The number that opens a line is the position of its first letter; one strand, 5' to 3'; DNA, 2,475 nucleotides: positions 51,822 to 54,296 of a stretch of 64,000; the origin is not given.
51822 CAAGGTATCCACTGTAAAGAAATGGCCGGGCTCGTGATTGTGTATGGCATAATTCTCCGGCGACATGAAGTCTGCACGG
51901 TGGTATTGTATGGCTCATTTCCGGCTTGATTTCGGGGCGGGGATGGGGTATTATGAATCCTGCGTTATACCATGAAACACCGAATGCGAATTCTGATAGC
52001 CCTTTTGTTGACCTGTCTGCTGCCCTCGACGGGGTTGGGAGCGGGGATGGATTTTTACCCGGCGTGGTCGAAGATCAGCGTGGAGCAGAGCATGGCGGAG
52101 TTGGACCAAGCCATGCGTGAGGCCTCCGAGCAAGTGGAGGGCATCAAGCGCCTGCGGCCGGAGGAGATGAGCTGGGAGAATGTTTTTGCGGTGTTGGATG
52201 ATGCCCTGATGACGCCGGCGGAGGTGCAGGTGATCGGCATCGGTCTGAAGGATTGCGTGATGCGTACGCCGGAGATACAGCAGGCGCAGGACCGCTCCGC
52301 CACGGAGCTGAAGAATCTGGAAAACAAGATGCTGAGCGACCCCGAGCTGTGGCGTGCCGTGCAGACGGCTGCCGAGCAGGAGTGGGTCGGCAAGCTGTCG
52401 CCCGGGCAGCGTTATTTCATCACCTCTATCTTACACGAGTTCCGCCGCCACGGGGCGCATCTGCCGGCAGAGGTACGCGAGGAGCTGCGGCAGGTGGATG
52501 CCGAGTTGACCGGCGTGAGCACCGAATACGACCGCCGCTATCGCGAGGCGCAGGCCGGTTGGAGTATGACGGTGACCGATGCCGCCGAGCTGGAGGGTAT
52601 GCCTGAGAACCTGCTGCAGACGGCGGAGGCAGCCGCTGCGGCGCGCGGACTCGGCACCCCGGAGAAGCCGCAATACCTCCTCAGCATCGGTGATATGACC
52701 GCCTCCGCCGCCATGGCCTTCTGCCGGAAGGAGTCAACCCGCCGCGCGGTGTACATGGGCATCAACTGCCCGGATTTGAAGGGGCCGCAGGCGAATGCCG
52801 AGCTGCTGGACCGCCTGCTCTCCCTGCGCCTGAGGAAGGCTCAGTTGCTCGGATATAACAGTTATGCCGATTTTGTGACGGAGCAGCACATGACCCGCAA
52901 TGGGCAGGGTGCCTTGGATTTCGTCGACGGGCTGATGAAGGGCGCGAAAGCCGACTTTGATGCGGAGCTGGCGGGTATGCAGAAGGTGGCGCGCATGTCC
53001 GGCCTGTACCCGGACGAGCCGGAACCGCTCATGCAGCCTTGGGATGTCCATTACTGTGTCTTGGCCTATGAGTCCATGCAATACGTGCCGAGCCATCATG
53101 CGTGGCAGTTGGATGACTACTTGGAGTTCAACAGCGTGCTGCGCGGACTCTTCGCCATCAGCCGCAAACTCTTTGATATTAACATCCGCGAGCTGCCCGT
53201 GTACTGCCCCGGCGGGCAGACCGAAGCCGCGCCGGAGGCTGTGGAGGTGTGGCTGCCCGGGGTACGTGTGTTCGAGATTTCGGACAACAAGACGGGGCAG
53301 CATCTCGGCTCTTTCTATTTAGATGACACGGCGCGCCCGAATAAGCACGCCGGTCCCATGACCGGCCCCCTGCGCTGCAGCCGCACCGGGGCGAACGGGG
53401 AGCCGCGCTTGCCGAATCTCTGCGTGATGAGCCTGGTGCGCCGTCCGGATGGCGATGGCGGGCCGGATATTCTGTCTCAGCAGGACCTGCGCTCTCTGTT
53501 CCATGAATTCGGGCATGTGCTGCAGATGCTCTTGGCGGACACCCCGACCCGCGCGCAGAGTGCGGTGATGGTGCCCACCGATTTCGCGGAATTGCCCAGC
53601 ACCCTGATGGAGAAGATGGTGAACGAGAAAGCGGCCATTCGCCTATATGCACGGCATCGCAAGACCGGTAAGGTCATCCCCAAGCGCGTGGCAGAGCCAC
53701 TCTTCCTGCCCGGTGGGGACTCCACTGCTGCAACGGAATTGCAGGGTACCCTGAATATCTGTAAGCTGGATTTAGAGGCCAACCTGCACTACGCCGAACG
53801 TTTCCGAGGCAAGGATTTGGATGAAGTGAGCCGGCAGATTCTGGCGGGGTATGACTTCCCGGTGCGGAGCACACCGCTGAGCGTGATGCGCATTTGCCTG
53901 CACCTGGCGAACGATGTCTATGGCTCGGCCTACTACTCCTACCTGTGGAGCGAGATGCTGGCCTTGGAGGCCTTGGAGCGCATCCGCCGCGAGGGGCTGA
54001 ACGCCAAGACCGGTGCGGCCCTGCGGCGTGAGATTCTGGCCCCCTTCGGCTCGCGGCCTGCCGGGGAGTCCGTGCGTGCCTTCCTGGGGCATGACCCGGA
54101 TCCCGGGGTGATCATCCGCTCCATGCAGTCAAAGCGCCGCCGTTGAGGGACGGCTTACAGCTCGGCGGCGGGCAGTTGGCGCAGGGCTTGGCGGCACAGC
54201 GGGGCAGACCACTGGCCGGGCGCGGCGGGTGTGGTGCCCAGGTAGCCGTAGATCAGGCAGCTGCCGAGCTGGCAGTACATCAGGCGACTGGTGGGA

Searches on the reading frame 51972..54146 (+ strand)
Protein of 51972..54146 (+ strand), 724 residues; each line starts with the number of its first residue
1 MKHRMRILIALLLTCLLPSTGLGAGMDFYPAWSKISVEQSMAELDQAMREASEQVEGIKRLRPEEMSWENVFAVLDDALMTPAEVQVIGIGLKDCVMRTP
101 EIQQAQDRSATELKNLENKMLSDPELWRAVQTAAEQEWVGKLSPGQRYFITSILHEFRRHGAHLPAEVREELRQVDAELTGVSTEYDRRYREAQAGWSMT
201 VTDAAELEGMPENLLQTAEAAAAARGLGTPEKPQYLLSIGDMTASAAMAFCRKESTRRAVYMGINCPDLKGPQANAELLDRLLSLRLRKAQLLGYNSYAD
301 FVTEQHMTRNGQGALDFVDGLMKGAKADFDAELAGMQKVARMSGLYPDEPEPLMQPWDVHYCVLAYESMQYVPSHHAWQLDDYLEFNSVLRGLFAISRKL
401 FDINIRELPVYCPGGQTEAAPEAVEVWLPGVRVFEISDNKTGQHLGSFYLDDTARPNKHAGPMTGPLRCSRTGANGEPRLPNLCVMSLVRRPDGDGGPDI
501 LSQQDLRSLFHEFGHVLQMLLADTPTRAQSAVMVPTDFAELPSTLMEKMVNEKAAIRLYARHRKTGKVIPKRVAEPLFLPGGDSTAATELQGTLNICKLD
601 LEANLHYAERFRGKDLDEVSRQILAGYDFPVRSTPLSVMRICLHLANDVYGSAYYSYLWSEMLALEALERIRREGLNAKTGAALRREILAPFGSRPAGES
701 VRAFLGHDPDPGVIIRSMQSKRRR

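Call 16: search_protein_families(library=pfam, proteins=[window:51972-54146:+])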
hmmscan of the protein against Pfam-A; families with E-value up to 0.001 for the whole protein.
window:51972-54146:+ (724 aa): 1 family
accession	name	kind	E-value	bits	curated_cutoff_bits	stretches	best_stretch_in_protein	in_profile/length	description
PF01432.26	Peptidase_M3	-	1e-75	256.3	27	1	248-719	2-456/457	Peptidase family M3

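Call 18: find_encoding_contigs(protein=window:51972-54146:+, flank=10000, max_places=10)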
Protein window:51972-54146:+ (724 aa): 3 contigs read that carry it; 1 place shown.
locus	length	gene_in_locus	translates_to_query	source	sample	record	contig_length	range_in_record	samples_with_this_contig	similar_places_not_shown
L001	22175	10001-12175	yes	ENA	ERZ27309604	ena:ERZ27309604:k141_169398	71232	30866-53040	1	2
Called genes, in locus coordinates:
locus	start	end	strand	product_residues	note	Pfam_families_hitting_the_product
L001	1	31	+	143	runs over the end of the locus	PF01832:Glucosaminidase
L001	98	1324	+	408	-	PF08238:Sel1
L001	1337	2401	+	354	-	PF01817:CM_2, PF00800:PDT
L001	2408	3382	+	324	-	PF13177:DNA_pol3_delta2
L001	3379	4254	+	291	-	PF03755:YicC-like_N, PF08340:YicC-like_C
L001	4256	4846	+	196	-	PF00625:Guanylate_kin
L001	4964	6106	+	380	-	PF07969:Amidohydro_3 (weak), PF01979:Amidohydro_1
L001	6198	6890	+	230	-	PF02817:E3_binding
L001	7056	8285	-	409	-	PF09019:EcoRII-C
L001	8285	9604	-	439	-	PF00145:DNA_methylase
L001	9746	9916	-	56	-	-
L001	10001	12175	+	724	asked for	PF01432:Peptidase_M3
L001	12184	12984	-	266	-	PF01487:DHquinase_I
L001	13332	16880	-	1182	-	PF00176:SNF2-rel_dom, PF00271:Helicase_C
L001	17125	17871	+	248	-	PF03734:YkuD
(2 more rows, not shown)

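Call 23: find_related_loci(query=window:51972-54146:+, collection=genome_contigs, flank=10000)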
Query window:51972-54146:+ (724 aa) in genome_contigs; peptide patterns used: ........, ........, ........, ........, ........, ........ (x = any residue, [..] = any of these).
100 stretches matched a pattern; 69 encode a relative of the query (tblastn E <= 1e-3); 69 distinct loci.
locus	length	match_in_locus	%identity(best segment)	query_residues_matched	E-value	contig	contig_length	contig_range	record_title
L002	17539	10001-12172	97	1-724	0e+0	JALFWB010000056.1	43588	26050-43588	MAG: Akkermansia sp. isolate SUG1064 k141_283393, whole genome shotgun sequence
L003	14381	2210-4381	92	1-724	0e+0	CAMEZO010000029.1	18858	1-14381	MAG: uncultured bacterium isolate SRR11489792_bin.85_metaWRAP_v1.3_MAG genome assembly, contig: ERZ11466811.3535, whole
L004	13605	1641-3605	29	32-717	4e-71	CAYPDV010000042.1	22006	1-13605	MAG TPA_asm: uncultured Gemmatimonadaceae bacterium isolate SRP284430_co1_185 genome assembly, contig: NODE_1324_length_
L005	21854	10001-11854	29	68-715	1e-64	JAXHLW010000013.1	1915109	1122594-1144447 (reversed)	MAG: Trueperaceae bacterium isolate Salar_de_Ascotan_soil_MAG_ASO35 contig_619_polypolish, whole genome shotgun sequence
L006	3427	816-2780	27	32-721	3e-63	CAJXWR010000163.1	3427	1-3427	MAG TPA_asm: uncultured Trueperaceae bacterium isolate SRR4030058_bin.61_MetaBAT_v2.12.1_MAG genome assembly, contig: NO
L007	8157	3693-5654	29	32-716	5e-62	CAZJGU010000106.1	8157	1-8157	MAG TPA_asm: uncultured bacterium isolate SRP332253_co1_245 genome assembly, contig: NODE_14638_length_8157_cov_4.504073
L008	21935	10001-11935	28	44-718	2e-59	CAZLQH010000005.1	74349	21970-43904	MAG TPA_asm: uncultured bacterium isolate binchicken_co218_317 genome assembly, contig: NODE_137_length_74349_cov_22.111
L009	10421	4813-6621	28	94-718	2e-58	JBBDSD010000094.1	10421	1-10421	MAG: Trueperaceae bacterium isolate LejiaC_71_9 Lejia_C_14762_length_10421_cov_4, whole genome shotgun sequence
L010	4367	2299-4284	27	32-722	1e-57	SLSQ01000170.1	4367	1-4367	MAG: Trueperaceae bacterium isolate CSSed165cm_63 CSSed16-5cm-108304, whole genome shotgun sequence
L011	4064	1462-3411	26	30-709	5e-55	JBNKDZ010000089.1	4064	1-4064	MAG: Cyclobacteriaceae bacterium isolate F1.bin.25.orig k141_1407445, whole genome shotgun sequence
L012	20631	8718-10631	27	44-716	3e-54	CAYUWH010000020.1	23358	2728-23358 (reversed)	MAG TPA_asm: uncultured Candidatus Peribacteria bacterium isolate SRP150892_co1_292 genome assembly, contig: NODE_1860_l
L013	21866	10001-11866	28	68-718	7e-65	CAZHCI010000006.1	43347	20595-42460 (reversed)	MAG TPA_asm: uncultured bacterium isolate SRP319275_co2_216 genome assembly, contig: NODE_433_length_43347_cov_11.664534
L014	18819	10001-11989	25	30-717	2e-54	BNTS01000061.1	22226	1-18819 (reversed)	Bacteroidia bacterium MS495-74 DNA, sequence061, whole genome shotgun sequence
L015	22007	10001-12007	26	24-710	2e-48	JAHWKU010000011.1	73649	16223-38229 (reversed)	MAG: Actinomycetota bacterium isolate 0813_bin28 NODE_11_length_73649_cov_16.888020, whole genome shotgun sequence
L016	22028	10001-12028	26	31-721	7e-48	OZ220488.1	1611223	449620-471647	MAG: Bdellovibrionales bacterium isolate 0d1acec5-ee6a-42a0-9e8e-8bc2840f726d genome assembly, chromosome: 1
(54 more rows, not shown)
